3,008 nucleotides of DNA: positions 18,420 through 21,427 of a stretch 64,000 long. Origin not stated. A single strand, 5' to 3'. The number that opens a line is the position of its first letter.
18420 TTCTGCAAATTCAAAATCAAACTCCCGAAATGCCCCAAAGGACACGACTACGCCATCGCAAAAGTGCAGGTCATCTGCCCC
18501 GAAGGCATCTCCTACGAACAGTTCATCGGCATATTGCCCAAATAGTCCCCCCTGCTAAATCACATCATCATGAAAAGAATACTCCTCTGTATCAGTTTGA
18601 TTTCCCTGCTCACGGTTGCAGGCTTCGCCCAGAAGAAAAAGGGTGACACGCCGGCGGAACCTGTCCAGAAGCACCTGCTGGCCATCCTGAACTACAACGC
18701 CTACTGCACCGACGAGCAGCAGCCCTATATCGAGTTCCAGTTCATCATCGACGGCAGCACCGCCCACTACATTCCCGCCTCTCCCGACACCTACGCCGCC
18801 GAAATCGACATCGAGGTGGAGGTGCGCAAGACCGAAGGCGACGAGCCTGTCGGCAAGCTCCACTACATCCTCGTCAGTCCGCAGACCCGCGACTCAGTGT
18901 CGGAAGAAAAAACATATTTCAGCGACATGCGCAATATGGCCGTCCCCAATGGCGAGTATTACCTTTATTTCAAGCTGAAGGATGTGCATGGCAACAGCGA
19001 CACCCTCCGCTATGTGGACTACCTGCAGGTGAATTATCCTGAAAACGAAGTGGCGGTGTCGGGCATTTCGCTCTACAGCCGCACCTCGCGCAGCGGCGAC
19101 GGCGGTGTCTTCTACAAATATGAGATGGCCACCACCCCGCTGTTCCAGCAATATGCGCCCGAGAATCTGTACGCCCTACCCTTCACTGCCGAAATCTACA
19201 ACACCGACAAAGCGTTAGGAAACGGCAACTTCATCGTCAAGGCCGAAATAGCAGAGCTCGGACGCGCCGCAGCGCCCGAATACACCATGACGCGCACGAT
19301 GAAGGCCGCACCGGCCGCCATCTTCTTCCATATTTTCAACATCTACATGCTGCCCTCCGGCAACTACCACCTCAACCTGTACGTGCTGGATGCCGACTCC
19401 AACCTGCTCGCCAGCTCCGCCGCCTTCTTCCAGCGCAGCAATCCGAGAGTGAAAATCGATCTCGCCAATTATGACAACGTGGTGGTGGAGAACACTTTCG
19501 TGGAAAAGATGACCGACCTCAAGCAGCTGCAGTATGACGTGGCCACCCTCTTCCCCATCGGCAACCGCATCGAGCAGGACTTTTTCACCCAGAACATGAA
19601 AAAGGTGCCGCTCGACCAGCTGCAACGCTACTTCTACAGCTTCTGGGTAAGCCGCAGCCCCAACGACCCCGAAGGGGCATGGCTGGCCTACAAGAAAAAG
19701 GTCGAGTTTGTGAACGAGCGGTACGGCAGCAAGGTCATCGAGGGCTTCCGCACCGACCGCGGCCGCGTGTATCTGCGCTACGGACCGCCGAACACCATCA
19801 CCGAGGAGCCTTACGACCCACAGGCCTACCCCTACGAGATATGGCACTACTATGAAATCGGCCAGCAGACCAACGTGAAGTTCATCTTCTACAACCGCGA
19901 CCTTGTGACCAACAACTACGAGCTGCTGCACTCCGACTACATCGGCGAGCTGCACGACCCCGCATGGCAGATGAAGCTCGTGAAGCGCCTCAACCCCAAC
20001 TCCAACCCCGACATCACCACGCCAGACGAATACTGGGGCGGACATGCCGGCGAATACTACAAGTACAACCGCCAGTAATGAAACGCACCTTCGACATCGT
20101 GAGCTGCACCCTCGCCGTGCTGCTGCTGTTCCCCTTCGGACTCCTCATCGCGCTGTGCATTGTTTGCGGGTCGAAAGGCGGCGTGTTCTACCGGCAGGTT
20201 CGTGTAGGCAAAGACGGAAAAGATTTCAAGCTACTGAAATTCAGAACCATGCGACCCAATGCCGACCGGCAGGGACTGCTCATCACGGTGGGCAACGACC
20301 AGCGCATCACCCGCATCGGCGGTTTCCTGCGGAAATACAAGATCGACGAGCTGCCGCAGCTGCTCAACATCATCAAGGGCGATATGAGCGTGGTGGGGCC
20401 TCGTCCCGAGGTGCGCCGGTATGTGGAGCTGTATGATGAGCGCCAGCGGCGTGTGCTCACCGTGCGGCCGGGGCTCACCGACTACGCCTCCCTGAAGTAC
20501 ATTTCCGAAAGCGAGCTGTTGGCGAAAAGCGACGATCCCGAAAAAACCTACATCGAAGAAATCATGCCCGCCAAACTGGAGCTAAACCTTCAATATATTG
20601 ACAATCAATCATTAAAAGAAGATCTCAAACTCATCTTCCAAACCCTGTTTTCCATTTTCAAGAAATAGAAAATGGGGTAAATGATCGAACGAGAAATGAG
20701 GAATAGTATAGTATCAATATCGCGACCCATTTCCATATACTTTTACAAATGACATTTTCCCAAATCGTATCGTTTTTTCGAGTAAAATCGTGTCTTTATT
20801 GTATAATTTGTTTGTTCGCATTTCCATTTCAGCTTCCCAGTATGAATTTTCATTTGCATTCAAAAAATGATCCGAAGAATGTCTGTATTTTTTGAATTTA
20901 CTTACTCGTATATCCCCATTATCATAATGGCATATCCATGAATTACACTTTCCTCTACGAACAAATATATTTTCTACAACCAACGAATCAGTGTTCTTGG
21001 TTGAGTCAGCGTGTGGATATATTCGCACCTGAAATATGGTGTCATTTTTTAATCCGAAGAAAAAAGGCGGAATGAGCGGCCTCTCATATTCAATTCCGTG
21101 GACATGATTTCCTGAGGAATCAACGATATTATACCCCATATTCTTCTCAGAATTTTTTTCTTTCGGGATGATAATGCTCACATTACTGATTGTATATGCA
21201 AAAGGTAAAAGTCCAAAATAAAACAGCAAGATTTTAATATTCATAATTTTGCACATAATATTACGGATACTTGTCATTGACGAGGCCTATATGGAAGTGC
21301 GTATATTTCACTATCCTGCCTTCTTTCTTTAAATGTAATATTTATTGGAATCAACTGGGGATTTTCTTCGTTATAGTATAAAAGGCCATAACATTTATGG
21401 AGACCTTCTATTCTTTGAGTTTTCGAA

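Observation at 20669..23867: AT-rich island next to tRNA-Val carrying two orphan Rhs C-terminal toxin/immunity cassettes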

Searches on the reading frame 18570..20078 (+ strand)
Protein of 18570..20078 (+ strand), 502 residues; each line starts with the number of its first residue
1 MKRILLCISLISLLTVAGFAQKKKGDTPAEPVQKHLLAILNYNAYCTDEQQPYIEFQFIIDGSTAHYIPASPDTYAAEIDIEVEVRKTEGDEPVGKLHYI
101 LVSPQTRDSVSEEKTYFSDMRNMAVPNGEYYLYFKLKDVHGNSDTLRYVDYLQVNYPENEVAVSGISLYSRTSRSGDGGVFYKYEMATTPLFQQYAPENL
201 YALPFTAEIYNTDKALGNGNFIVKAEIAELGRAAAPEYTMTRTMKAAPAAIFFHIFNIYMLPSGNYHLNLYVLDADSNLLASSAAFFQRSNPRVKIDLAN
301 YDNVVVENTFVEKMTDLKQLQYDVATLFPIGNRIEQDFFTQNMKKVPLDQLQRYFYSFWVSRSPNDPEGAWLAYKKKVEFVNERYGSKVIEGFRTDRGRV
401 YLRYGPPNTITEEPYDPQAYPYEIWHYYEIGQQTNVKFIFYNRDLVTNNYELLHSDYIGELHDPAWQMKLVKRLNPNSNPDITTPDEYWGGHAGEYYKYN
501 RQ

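Call 68: search_protein_families(library=pfam, proteins=[window:18570-20078:+], max_evalue=0.001)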
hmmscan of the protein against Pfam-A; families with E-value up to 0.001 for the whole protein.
window:18570-20078:+ (502 aa): 1 family
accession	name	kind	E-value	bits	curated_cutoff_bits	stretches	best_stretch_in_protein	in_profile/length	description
PF20094.4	GWxTD_dom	-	1.7e-10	41.3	26.9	1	352-456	56-157/172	GWxTD domain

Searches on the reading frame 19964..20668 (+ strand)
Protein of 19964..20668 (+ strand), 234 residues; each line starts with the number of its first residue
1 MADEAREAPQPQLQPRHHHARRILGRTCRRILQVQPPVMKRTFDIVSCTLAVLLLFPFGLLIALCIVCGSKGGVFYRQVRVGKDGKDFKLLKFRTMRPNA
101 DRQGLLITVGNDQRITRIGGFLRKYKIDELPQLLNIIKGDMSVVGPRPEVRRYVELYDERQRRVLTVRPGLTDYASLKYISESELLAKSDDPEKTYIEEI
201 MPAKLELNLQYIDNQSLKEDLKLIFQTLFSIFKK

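Call 68: search_protein_families(library=pfam, proteins=[window:19964-20668:+], max_evalue=0.001)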
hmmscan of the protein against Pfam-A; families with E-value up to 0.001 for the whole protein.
window:19964-20668:+ (234 aa): 1 family
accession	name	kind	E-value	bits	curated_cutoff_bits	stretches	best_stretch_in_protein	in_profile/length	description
PF02397.22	Bac_transf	-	9e-59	198.4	27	1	40-233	1-179/179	Bacterial sugar transferase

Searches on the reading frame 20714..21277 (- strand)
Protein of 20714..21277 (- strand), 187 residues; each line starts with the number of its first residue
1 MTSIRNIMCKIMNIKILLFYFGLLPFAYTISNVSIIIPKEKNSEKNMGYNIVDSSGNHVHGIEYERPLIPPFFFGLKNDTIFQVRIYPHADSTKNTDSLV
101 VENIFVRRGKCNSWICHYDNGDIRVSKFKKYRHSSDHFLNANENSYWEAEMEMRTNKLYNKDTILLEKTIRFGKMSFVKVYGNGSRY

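Call 6: search_protein_families(library=pfam, proteins=[window:20714-21277:-], max_evalue=1)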
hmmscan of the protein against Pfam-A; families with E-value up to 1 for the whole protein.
window:20714-21277:- (187 aa): 1 family
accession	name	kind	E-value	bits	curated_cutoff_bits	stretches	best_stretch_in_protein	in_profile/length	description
PF15964.10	CCCAP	-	0.25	10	27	1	110-175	179-245/703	Centrosomal colon cancer autoantigen protein family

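Call 10: search_protein_families(library=ncbifam, proteins=[window:20714-21277:-], max_evalue=1)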
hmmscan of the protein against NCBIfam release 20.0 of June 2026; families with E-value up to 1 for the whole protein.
window:20714-21277:- (187 aa): 1 family
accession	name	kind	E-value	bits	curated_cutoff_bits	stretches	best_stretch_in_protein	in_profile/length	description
NF012151.0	penta_rpt_QnrAS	exception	0.0038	17.3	490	1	92-145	35-86/218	QnrAS family quinolone resistance pentapeptide repeat protein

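Call 38: find_homologous_proteins(query=window:20714-21277:-, max_evalue=0.001)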
Query window:20714-21277:- (187 aa): 6 proteins with E <= 0.001 among 35 candidates.
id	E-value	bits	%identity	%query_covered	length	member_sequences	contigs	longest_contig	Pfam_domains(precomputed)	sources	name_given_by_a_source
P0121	2.8e-123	426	100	100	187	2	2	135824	-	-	-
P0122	1.1e-68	249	67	91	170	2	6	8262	-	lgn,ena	-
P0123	4.3e-66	240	63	94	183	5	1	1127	-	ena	-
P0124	6.0e-53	197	66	72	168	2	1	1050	-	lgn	-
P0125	3.9e-52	195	56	94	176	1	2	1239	-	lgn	-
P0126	2.9e-50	188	55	92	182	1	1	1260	-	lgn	-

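Call 74: predict_structure(alignment_id=A2)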
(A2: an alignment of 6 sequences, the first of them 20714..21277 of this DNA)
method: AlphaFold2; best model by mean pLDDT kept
length: 187 residues; sequences in the alignment: 6
mean_pLDDT: 40.2   pTM: 0.27
mean pLDDT of the five models: 40.2, 36.3, 35.3, 35.2, 34.0
residues with pLDDT >= 90: 0; 70-90: 4; 50-70: 36; < 50: 147
segments of 3 or more residues with pLDDT < 50: 22-153, 171-175, 184-187
pLDDT, mean of each block of 10 residues (from residue 1): 49 54 41 25 23 22 27 29 39 39 36 30 43 41 45 57 66 53 46
secondary structure, 60 per line:
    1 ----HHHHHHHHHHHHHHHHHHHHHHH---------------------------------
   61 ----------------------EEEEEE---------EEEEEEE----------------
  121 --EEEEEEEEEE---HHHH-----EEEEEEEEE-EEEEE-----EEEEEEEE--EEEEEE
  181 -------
elements in order: H5-27 E83-88 E98-104 E123-132 H136-139 E145-153 E155-159 E165-172 E175-180
